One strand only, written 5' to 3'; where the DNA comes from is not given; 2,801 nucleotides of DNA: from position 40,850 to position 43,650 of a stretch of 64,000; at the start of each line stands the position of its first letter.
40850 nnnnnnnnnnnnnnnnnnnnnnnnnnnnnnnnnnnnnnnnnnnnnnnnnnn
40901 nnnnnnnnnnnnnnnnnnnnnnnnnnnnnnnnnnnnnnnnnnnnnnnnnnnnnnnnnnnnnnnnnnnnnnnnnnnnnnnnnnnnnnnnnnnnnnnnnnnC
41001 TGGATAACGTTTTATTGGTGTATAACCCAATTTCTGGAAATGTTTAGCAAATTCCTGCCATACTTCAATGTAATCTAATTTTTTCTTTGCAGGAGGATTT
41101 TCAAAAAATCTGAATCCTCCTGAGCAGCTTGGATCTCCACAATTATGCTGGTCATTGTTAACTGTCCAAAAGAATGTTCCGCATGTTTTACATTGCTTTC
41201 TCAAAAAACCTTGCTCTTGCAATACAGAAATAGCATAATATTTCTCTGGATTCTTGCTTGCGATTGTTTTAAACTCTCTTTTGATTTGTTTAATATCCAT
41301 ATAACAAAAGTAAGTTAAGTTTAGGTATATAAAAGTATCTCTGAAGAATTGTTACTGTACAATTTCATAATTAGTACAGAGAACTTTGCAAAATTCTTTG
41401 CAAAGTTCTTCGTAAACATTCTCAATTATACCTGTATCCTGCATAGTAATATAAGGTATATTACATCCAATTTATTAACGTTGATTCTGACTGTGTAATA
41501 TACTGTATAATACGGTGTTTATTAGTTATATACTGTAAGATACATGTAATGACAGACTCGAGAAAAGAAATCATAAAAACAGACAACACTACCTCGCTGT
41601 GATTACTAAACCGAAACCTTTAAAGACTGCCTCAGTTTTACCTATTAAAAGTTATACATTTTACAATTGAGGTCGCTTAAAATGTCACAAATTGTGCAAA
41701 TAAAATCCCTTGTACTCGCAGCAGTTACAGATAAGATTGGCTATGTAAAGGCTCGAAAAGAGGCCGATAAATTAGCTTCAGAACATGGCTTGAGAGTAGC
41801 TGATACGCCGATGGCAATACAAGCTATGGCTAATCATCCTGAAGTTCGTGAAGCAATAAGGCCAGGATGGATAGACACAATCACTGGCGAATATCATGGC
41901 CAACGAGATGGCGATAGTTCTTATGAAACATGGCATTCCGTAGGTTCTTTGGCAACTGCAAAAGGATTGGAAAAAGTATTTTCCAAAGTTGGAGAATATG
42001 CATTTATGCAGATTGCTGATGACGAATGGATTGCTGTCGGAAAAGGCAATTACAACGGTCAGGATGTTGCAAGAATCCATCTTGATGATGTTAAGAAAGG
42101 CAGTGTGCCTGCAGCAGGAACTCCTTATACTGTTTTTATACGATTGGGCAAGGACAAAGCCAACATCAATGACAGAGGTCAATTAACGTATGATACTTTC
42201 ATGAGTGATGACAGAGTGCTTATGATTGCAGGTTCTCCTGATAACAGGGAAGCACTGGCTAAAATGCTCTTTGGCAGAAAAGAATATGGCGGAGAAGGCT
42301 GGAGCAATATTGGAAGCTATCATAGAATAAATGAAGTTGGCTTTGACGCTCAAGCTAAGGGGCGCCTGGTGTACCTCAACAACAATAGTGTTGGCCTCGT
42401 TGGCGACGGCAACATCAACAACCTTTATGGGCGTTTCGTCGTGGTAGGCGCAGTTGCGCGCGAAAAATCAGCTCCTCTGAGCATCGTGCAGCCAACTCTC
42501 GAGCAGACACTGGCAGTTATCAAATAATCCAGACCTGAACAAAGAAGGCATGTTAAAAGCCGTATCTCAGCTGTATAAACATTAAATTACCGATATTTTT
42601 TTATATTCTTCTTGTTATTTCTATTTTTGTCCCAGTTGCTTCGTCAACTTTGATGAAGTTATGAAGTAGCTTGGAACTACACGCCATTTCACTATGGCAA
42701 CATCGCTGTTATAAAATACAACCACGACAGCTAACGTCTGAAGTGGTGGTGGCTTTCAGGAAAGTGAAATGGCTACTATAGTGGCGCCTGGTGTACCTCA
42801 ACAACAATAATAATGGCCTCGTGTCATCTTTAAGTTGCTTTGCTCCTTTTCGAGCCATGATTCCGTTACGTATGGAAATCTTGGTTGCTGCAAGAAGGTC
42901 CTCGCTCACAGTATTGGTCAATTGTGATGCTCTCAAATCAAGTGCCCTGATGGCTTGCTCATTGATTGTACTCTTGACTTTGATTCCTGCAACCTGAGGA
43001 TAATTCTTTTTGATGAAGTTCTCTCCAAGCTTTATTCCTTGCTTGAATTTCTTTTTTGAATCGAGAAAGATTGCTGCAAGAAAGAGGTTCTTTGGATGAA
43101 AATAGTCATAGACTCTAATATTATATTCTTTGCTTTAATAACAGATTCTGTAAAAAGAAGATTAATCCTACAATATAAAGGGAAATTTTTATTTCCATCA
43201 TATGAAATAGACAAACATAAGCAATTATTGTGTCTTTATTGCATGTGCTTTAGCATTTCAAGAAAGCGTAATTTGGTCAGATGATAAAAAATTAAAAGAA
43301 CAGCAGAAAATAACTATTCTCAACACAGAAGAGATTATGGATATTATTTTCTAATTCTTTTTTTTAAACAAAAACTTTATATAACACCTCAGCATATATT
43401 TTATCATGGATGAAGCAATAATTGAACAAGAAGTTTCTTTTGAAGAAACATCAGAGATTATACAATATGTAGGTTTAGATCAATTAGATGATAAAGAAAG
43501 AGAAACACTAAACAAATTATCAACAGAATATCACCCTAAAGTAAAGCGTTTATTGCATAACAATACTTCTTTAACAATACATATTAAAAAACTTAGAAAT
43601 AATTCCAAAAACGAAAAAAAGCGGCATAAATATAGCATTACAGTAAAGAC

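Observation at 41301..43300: GC-rich, compositionally foreign ORF island between alaS and downstream genes, bounded by a 40-bp direct repeat and internal palindromes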

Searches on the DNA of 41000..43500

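Call 30: search_rna_families(source=window, start=41000, end=43500, threshold=evalue, max_evalue=1)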
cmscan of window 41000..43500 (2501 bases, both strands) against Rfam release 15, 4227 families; matches with E-value up to 1: 2.
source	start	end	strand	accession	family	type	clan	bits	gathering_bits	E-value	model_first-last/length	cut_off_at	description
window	42630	42781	+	RF03019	RT-16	Gene; sRNA;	-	84.4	50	3.7e-13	1-158/158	no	RT-16 RNA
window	41372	41417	+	RF00245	mir-19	Gene; miRNA;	CL00110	21.4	50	0.72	1-79/79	no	mir-19 microRNA precursor family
